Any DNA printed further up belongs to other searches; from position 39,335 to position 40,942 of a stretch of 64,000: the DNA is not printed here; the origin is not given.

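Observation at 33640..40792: Accessory cluster: SET-domain protein, two secreted cupredoxin-like/Cys-repeat paralogs, two FemAB-like GNAT paralogs, a divergent PurD-like ATP-grasp, then MltG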

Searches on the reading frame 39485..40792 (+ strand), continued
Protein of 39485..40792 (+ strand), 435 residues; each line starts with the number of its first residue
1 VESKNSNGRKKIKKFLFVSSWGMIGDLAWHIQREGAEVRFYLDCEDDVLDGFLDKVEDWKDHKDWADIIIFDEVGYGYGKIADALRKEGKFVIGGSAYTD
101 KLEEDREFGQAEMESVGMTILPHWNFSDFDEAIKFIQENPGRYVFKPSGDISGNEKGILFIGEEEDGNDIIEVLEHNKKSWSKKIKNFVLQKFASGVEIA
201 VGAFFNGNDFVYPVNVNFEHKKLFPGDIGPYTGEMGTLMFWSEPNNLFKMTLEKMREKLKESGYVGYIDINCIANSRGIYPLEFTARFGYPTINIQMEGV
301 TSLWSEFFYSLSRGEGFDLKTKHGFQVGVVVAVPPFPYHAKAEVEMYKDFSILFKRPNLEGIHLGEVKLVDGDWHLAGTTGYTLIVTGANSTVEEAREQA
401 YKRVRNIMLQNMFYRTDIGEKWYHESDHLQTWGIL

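Call 82: search_protein_families(library=pfam, proteins=[P0310, P0384, P0370, P0301, P0299, P0383, P0246, P0248, P0281, P0348], max_evalue=0.001)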
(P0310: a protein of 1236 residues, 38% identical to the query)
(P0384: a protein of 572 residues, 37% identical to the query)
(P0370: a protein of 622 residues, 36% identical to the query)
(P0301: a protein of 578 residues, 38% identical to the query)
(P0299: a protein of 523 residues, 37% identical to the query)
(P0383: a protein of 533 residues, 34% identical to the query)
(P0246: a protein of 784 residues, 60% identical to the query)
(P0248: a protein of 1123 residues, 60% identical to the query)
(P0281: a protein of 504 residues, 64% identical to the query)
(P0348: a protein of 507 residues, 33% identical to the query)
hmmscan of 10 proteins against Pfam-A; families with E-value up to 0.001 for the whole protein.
P0310 (1236 aa): 7 families
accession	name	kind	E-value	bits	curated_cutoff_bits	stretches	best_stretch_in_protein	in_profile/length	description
PF01071.24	GARS_A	-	4.3e-11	43.4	27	1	685-842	2-167/194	Phosphoribosylglycinamide synthetase, ATP-grasp (A) domain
PF04233.19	Phage_Mu_F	-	1.1e-09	39.4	29.6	1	1107-1229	6-111/112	Phage Mu protein F like protein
PF05133.19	SPP1_portal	-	4e-07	29.8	25.5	1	71-172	47-149/416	Phage portal protein, SPP1 Gp6-like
PF04860.17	Phage_portal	-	6.2e-07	29.3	39.1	1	105-360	46-284/321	Phage portal protein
PF02843.22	GARS_C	-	1.3e-05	25.8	34.8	1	906-1006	2-92/92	Phosphoribosylglycinamide synthetase, C domain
PF02655.19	ATP-grasp_3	-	7.8e-05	23.3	23.2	0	712-851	23-144/160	ATP-grasp domain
PF06074.18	Portal_Mu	-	0.00017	21.5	23.9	0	62-132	4-76/336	Portal protein of Mu bacteriophage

P0384 (572 aa): 2 families
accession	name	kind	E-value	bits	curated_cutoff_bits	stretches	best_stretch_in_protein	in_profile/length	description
PF01071.24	GARS_A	-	3.1e-13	50.4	27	1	222-417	5-193/194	Phosphoribosylglycinamide synthetase, ATP-grasp (A) domain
PF02843.22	GARS_C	-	5.4e-07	30.3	34.8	1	512-561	44-92/92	Phosphoribosylglycinamide synthetase, C domain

P0370 (622 aa): 2 families
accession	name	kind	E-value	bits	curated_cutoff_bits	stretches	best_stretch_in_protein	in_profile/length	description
PF01071.24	GARS_A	-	0.00023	21.5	27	1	215-349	11-136/194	Phosphoribosylglycinamide synthetase, ATP-grasp (A) domain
PF02843.22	GARS_C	-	0.00052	20.7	34.8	0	501-558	34-89/92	Phosphoribosylglycinamide synthetase, C domain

P0301 (578 aa): 3 families
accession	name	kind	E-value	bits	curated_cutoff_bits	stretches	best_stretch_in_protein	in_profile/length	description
PF01071.24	GARS_A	-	1.2e-11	45.2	27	1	102-283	5-192/194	Phosphoribosylglycinamide synthetase, ATP-grasp (A) domain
PF02843.22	GARS_C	-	7.8e-08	33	34.8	1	351-415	29-91/92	Phosphoribosylglycinamide synthetase, C domain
PF00856.33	SET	-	0.00013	22.7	22.4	0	544-565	83-104/105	SET domain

P0299 (523 aa): 2 families
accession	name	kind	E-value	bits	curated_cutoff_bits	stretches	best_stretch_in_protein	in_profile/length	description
PF01071.24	GARS_A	-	1.5e-13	51.5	27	1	90-270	3-192/194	Phosphoribosylglycinamide synthetase, ATP-grasp (A) domain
PF02843.22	GARS_C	-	1.1e-08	35.7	34.8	1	307-400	3-92/92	Phosphoribosylglycinamide synthetase, C domain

P0383 (533 aa): 2 families
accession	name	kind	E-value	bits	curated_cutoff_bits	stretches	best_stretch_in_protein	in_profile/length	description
PF01071.24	GARS_A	-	1.8e-16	61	27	1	100-279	9-194/194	Phosphoribosylglycinamide synthetase, ATP-grasp (A) domain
PF02655.19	ATP-grasp_3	-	0.00072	20.1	23.2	0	102-274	12-157/160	ATP-grasp domain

P0246 (784 aa): 3 families
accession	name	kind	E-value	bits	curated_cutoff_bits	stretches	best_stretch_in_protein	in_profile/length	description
PF01071.24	GARS_A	-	7.5e-12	45.9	27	1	107-286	3-187/194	Phosphoribosylglycinamide synthetase, ATP-grasp (A) domain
PF14528.11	LAGLIDADG_3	-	5.3e-11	43.1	22.5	1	509-565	2-60/82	LAGLIDADG-like domain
PF02843.22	GARS_C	-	1.7e-09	38.3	34.8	1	704-769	30-92/92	Phosphoribosylglycinamide synthetase, C domain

P0248 (1123 aa): 5 families
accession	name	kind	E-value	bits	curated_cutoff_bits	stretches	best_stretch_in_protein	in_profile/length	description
PF01071.24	GARS_A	-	4.5e-13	49.9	27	1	94-234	3-140/194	Phosphoribosylglycinamide synthetase, ATP-grasp (A) domain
PF13403.11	Hint_2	-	6.7e-10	39.9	28.4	1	224-324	2-113/147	Hint domain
PF14890.11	Intein_splicing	-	8.7e-09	35.8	35.8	0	644-957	20-144/155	Intein splicing domain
PF14528.11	LAGLIDADG_3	-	2.9e-08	34.3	22.5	0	463-506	12-61/82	LAGLIDADG-like domain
PF02843.22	GARS_C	-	1.2e-07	32.3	34.8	1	1034-1109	15-92/92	Phosphoribosylglycinamide synthetase, C domain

P0281 (504 aa): 2 families
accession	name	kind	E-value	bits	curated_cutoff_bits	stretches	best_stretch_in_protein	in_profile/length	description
PF02843.22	GARS_C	-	1.5e-09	38.5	34.8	1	394-489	2-92/92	Phosphoribosylglycinamide synthetase, C domain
PF14528.11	LAGLIDADG_3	-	9.4e-07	29.4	22.5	0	191-239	8-59/82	LAGLIDADG-like domain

P0348 (507 aa): 2 families
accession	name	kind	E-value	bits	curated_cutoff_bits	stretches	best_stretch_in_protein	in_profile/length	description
PF01071.24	GARS_A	-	2.7e-09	37.6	27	1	116-298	3-190/194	Phosphoribosylglycinamide synthetase, ATP-grasp (A) domain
PF02843.22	GARS_C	-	5.8e-07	30.2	34.8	1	340-429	6-91/92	Phosphoribosylglycinamide synthetase, C domain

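Call 84: find_encoding_contigs(protein=P0301, flank=8000, max_places=2)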
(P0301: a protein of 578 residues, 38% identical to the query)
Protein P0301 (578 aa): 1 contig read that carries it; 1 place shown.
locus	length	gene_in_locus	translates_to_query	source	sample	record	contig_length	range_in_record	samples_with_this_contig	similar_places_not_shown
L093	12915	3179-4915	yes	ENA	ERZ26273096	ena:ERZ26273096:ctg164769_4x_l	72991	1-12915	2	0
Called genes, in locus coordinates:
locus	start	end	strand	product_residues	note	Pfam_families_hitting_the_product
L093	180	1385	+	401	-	PF21016:RlmN_N, PF04055:Radical_SAM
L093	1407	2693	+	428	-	PF02353:CMAS, PF13489:Methyltransf_23, PF13847:Methyltransf_31, PF08241:Methyltransf_11, PF08242:Methyltransf_12, PF13649:Methyltransf_25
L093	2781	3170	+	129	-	PF00856:SET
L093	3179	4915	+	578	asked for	PF01071:GARS_A, PF02843:GARS_C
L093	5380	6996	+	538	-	PF14339:DUF4394, PF03797:Autotransporter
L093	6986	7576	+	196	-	-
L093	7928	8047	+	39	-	PF14224:DUF4331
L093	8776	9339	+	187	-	PF14224:DUF4331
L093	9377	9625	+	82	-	-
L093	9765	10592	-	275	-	PF10670:DUF4198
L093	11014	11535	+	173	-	PF04955:HupE_UreJ, PF13795:HupE_UreJ_2 (weak)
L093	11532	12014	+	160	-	-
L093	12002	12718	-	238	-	PF02390:Methyltransf_4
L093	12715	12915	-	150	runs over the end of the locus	-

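Call 85: find_encoding_contigs(protein=P0249, flank=7000, max_places=3)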
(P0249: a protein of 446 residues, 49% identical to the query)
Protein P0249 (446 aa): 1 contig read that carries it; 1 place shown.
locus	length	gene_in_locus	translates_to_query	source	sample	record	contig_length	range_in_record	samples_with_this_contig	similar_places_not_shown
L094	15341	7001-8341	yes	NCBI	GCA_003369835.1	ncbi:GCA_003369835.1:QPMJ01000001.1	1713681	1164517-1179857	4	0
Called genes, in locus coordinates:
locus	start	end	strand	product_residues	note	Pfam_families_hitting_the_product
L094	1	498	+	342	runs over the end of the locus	PF13480:Acetyltransf_6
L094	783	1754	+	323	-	PF00535:Glycos_transf_2, PF13641:Glyco_tranf_2_3 (weak)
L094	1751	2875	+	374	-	PF02350:Epimerase_2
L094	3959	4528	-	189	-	-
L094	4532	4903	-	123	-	PF01637:ATPase_2 (weak)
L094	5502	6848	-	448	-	PF01266:DAO (faint), PF03486:HI0933_like (faint), PF07992:Pyr_redox_2, PF13450:NAD_binding_8 (faint), PF13738:Pyr_redox_3 (weak), PF00070:Pyr_redox, PF02852:Pyr_redox_dim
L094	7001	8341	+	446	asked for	PF01071:GARS_A, PF02843:GARS_C (weak)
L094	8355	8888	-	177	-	-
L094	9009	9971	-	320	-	PF08271:Zn_Ribbon_TF, PF00382:TFIIB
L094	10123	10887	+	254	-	PF00106:adh_short, PF23441:SDR, PF01370:Epimerase (weak), PF08659:KR, PF13561:adh_short_C2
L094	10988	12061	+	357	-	PF02615:Ldh_2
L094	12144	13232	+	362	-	PF00005:ABC_tran, PF17912:OB_MalK (weak), PF08402:TOBE_2 (weak)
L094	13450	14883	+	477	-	PF01547:SBP_bac_1, PF13416:SBP_bac_8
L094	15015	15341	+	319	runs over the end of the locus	PF00528:BPD_transp_1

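Call 86: find_encoding_contigs(protein=P0299, flank=10000, max_places=2)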
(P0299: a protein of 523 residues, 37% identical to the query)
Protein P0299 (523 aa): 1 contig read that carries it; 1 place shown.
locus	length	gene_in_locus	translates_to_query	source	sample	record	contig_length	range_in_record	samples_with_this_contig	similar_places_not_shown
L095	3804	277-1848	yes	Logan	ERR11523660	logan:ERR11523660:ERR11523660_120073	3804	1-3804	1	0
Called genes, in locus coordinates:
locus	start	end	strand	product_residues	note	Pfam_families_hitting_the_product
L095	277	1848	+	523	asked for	PF01071:GARS_A, PF02843:GARS_C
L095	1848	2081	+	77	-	-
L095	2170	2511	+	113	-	-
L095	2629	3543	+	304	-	-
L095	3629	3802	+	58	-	?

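Call 89: get_annotated_region(hit=H1, flank=9000)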
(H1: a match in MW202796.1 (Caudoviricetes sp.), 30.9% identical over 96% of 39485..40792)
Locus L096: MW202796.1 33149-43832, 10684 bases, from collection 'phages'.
description: Myoviridae sp. isolate ct2os315, complete genome.
organism: Caudoviricetes sp. (NCBI taxid 2832643)
taxonomy: Viruses; Duplodnaviria; Heunggongvirae; Uroviricota; Caudoviricetes
host: -; source: Manatee Spring; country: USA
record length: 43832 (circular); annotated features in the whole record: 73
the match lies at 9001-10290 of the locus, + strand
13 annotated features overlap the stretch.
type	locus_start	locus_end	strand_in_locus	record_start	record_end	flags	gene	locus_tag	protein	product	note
CDS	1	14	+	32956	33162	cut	-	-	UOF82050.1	hypothetical protein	-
CDS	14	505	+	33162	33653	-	-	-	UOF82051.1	putative tail fiber protein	-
CDS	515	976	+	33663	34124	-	-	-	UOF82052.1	hypothetical protein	-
CDS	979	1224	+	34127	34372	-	-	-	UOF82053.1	ubiquitin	-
CDS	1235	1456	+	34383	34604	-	-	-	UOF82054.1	hypothetical protein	-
CDS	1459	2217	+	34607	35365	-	-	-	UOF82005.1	tail adaptor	-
CDS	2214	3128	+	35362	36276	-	-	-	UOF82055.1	hypothetical protein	-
CDS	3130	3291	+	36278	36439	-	-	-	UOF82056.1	hypothetical protein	-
CDS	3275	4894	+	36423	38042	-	-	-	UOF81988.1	stabilization protein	-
CDS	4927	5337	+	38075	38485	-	-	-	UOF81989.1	N-acetyltransferase gcN5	-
CDS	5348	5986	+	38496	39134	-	-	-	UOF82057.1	hypothetical protein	-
CDS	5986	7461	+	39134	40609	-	-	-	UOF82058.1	hypothetical protein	-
CDS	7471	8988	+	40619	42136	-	-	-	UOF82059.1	hypothetical protein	-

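Call 90: fold_search(model_id=the predicted structure, library=pdb)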
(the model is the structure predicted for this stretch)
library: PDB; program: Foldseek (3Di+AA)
matches with E <= 10: 1695; with E <= 0.001: 553
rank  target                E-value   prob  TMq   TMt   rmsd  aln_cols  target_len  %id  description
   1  2yw2_A                4.6e-24  1.00  0.67  0.69   6.8       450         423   22  Crystal structure of GAR synthetase from Aquifex aeolicus in complex with ATP (released 2007-10-23)
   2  3lp8                  1.0e-21  1.00  0.64  0.66   6.4       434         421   18  Crystal structure of phosphoribosylamine-glycine ligase from Ehrlichia chaffeensis (released 2010-02-23)
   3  2ys6                  5.3e-21  1.00  0.66  0.67   6.1       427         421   20  Crystal structure of GAR synthetase from Geobacillus kaustophilus (released 2007-10-09)
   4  7lvo                  6.0e-21  1.00  0.66  0.66   5.9       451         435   21  Cryptococcus neoformans GAR synthetase (released 2021-08-25)
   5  2qk4_B                7.2e-21  1.00  0.66  0.67   6.7       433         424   19  Human glycinamide ribonucleotide synthetase (released 2007-07-24)
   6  2qk4_A                9.8e-21  1.00  0.66  0.68   6.3       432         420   19  Human glycinamide ribonucleotide synthetase (released 2007-07-24)
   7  2xcl                  1.0e-20  1.00  0.67  0.69   6.9       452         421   21  Nucleotide-bound Structures of Bacillus subtilis Glycinamide Ribonucleotide Synthetase (released 2011-03-23)
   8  3mjf                  3.3e-20  1.00  0.62  0.62   6.6       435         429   19  Phosphoribosylamine-glycine ligase from Yersinia pestis (released 2010-05-26)
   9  2yrx                  4.0e-20  1.00  0.65  0.67   6.2       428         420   18  Crystal structure of GAR synthetase from Geobacillus kaustophilus (released 2007-10-09)
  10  2yrw                  7.3e-20  1.00  0.64  0.67   6.2       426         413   19  Crystal structure of GAR synthetase from Geobacillus kaustophilus (released 2007-10-09)
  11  5vev_B                1.5e-19  1.00  0.62  0.66   6.6       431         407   17  Crystal Structure of Phosphoribosylamine-glycine Ligase from Neisseria gonorrhoeae (released 2017-04-12)
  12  1gso                  4.0e-19  1.00  0.62  0.64   6.3       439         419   17  GLYCINAMIDE RIBONUCLEOTIDE SYNTHETASE (GAR-SYN) FROM E. COLI. (released 1998-12-09)
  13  2ip4_A                4.8e-19  1.00  0.64  0.67   6.3       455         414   21  Crystal Structure of Glycinamide Ribonucleotide Synthetase from Thermus thermophilus HB8 (released 2007-10-30)
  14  5vev_A                7.8e-18  1.00  0.62  0.66   6.7       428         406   18  Crystal Structure of Phosphoribosylamine-glycine Ligase from Neisseria gonorrhoeae (released 2017-04-12)
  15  1vkz_A                3.4e-17  1.00  0.61  0.67   6.5       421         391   21  Crystal structure of Phosphoribosylamine--glycine ligase (TM1250) from Thermotoga maritima at 2.30 A resolution (released 2004-08-24)
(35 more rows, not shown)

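Call 92: search_protein_families(library=pfam, proteins=[L096:5348-5986:+, L096:5986-7461:+, L096:7471-8988:+, L096:9001-10290:+, L096:4927-5337:+, L096:3275-4894:+, L095:1848-2081:+, L095:2170-2511:+, L095:2629-3543:+, L093:2781-3170:+], max_evalue=0.01)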
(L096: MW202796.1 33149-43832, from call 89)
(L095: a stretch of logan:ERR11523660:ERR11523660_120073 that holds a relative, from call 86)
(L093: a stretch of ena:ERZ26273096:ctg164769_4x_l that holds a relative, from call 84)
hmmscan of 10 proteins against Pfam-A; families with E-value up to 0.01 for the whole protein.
L096:5348-5986:+ (212 aa): 0 families

L096:5986-7461:+ (491 aa): 0 families

L096:7471-8988:+ (505 aa): 0 families

L096:9001-10290:+ (430 aa): 2 families
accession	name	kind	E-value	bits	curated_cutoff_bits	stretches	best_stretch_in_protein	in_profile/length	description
PF01071.24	GARS_A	-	1.7e-07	31.7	27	1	95-274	3-190/194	Phosphoribosylglycinamide synthetase, ATP-grasp (A) domain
PF02843.22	GARS_C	-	2.2e-05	25.1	34.8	1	363-418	45-92/92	Phosphoribosylglycinamide synthetase, C domain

L096:4927-5337:+ (136 aa): 2 families
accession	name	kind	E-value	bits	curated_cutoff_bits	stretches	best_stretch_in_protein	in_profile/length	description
PF00583.31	Acetyltransf_1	-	1.6e-06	28.8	20.7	1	12-115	12-104/116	Acetyltransferase (GNAT) family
PF13508.13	Acetyltransf_7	-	0.0072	17.1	27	0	42-126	6-83/84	Acetyltransferase (GNAT) domain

L096:3275-4894:+ (539 aa): 0 families

L095:1848-2081:+ (77 aa): 1 family
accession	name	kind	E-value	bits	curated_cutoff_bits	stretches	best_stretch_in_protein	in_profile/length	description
PF00035.32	dsrm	-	0.0035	18.3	23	1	41-74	32-65/66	Double-stranded RNA binding motif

L095:2170-2511:+ (113 aa): 0 families

L095:2629-3543:+ (304 aa): 0 families

L093:2781-3170:+ (129 aa): 1 family
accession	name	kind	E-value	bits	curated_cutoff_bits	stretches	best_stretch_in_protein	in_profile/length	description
PF00856.33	SET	-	2.2e-12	47.8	22.4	1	15-112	1-104/105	SET domain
